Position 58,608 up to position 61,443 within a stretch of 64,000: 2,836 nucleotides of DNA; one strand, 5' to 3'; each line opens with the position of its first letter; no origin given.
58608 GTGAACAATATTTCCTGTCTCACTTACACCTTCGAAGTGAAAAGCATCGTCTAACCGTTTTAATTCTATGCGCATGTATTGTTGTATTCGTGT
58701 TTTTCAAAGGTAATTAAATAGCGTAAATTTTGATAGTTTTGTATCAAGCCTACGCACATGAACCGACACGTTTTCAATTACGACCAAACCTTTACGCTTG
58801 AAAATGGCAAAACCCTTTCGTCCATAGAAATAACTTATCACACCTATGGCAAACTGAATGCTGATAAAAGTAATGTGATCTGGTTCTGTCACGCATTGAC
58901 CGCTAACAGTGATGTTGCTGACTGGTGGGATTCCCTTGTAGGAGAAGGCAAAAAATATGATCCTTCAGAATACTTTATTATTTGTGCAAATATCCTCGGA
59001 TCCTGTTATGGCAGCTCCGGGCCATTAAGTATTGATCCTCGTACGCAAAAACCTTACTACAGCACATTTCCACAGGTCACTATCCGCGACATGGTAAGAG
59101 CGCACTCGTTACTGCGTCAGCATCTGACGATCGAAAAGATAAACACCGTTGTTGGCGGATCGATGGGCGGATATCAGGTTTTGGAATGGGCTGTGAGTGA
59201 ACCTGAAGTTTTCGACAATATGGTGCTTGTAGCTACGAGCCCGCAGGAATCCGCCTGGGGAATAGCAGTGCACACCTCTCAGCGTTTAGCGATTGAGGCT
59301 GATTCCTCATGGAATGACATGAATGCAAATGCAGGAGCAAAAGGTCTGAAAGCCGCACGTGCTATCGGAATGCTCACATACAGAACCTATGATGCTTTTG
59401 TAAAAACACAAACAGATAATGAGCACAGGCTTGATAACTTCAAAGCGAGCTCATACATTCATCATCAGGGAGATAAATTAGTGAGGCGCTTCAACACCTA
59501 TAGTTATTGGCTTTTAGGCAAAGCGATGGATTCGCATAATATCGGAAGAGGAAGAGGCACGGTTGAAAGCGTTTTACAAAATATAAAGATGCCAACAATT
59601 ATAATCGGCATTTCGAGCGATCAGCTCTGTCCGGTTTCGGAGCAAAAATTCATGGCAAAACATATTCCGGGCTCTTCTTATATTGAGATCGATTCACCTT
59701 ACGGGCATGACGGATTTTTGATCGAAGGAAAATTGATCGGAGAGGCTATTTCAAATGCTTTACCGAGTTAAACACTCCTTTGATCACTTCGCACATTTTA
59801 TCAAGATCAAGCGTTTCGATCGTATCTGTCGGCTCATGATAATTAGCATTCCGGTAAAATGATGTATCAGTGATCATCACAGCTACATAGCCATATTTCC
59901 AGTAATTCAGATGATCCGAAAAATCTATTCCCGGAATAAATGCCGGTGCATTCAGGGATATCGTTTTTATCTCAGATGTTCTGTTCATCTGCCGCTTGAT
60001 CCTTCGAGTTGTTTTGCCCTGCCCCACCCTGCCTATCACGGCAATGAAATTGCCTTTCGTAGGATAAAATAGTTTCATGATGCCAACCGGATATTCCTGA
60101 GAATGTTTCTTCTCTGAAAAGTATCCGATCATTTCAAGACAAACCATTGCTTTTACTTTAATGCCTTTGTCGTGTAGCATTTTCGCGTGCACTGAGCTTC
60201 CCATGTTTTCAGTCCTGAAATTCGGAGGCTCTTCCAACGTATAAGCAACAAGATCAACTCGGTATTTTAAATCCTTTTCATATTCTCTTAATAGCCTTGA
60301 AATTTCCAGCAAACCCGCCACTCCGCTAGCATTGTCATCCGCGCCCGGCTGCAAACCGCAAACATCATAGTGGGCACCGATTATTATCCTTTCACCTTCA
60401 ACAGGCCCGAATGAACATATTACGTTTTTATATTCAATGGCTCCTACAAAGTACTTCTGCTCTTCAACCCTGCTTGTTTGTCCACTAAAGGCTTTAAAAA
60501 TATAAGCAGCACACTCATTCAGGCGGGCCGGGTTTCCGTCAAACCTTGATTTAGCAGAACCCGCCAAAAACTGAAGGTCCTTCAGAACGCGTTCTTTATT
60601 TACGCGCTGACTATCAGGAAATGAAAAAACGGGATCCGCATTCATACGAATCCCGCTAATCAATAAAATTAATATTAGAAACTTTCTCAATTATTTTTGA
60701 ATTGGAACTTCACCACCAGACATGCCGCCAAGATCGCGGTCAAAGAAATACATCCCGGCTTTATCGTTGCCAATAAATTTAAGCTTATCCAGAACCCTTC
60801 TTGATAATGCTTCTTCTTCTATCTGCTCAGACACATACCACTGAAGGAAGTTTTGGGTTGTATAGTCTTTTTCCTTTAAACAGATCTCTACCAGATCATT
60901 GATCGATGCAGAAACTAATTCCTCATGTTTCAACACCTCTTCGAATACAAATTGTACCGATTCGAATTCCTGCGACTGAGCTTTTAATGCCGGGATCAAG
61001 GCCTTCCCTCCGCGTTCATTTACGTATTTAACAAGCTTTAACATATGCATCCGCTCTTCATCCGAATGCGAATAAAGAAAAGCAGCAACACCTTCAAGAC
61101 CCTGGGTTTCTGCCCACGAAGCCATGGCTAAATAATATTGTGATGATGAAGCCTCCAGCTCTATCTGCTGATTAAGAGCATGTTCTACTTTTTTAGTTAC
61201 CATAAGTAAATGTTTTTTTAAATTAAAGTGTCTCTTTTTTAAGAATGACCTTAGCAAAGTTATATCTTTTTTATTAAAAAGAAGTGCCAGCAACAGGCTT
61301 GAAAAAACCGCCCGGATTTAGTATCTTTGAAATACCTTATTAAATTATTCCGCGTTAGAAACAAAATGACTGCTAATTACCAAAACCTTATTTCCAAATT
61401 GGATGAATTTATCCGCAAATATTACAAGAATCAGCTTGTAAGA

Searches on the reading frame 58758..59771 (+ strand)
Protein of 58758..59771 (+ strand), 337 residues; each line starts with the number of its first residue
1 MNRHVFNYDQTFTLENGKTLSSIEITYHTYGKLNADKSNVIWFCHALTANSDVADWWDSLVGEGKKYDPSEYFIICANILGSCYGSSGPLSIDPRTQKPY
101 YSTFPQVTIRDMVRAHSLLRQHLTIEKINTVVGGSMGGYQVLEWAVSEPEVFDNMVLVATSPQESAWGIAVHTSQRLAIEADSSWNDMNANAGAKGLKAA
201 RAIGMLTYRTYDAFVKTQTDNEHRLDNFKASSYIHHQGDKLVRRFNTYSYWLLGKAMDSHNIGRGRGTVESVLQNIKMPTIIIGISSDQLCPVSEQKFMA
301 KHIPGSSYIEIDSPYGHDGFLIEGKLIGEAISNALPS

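Call 7: search_protein_families(library=pfam, proteins=[window:58758-59771:+], max_evalue=0.001)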
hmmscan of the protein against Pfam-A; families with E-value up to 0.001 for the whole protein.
window:58758-59771:+ (337 aa): 3 families
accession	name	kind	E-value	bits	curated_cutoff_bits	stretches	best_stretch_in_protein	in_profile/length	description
PF00561.26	Abhydrolase_1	-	1.4e-20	74.5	25.8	1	40-321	2-242/245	alpha/beta hydrolase fold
PF00756.26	Esterase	-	4.7e-06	27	22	1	118-192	105-179/251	Putative esterase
PF12146.15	Hydrolase_4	-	1.2e-05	25.2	27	0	130-163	79-112/239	Serine aminopeptidase, S33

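Call 85: find_encoding_contigs(protein=window:58758-59771:+, flank=10000, max_places=1)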
Protein window:58758-59771:+ (337 aa): 2 contigs read that carry it; 1 place shown.
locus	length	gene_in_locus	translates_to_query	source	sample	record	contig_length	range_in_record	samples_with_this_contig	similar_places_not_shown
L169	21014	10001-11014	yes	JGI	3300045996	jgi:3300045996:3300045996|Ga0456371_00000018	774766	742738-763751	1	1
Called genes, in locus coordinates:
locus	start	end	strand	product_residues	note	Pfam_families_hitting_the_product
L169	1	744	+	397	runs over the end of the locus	PF03190:Thioredox_DsbH, PF00085:Thioredoxin, PF13098:Thioredoxin_2, PF13899:Thioredoxin_7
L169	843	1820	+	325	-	-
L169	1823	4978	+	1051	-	PF23748:Beta-prop_LRRK2 (faint), PF07494:Reg_prop (faint), PF24807:WD40_CDC20-Fz (faint), PF08450:SGL (faint), PF24796:WDR55 (faint), PF25174:Beta-prop_THOC3 (faint), PF07495:Y_Y_Y, PF07228:SpoIIE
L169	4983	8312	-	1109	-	PF16819:DUF5074 (faint), PF23748:Beta-prop_LRRK2 (faint), PF08450:SGL (faint), PF07494:Reg_prop (weak), PF07495:Y_Y_Y, PF07228:SpoIIE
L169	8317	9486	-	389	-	PF01053:Cys_Met_Meta_PP, PF00155:Aminotran_1_2 (weak)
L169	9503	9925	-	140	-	PF02566:OsmC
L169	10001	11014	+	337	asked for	PF00561:Abhydrolase_1, PF00756:Esterase (weak), PF12146:Hydrolase_4 (faint)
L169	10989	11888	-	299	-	PF04389:Peptidase_M28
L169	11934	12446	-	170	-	PF00210:Ferritin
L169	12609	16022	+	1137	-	PF13779:DUF4175 (weak)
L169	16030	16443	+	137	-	PF13581:HATPase_c_2, PF02518:HATPase_c (weak)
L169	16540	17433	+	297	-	PF02585:PIG-L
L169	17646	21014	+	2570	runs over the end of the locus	PF00801:PKD, PF18911:PKD_4, PF00801:PKD, PF18911:PKD_4, PF00801:PKD, PF18911:PKD_4, PF18911:PKD_4, PF18911:PKD_4, +9 more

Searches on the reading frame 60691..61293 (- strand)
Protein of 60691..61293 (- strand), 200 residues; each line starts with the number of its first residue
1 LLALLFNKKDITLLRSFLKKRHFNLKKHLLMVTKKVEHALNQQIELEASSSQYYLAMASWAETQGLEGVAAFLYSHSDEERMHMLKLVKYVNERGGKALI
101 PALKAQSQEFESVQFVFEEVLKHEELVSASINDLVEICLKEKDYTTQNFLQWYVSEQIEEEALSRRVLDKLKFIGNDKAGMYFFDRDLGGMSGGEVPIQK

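Call 7: search_protein_families(library=pfam, proteins=[window:60691-61293:-], max_evalue=0.001)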
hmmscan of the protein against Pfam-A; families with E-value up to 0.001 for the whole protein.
window:60691-61293:- (200 aa): 2 families
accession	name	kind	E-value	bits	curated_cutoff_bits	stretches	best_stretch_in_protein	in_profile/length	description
PF00210.30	Ferritin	-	4.1e-38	130.9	24.5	1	38-173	2-141/142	Ferritin-like domain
PF02915.23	Rubrerythrin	-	0.00082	20.2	22.8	0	40-125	3-84/137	Rubrerythrin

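Call 84: find_encoding_contigs(protein=window:60691-61293:-, flank=10000, max_places=2)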
Protein window:60691-61293:- (200 aa): no gene with exactly this product is on record in the collection.
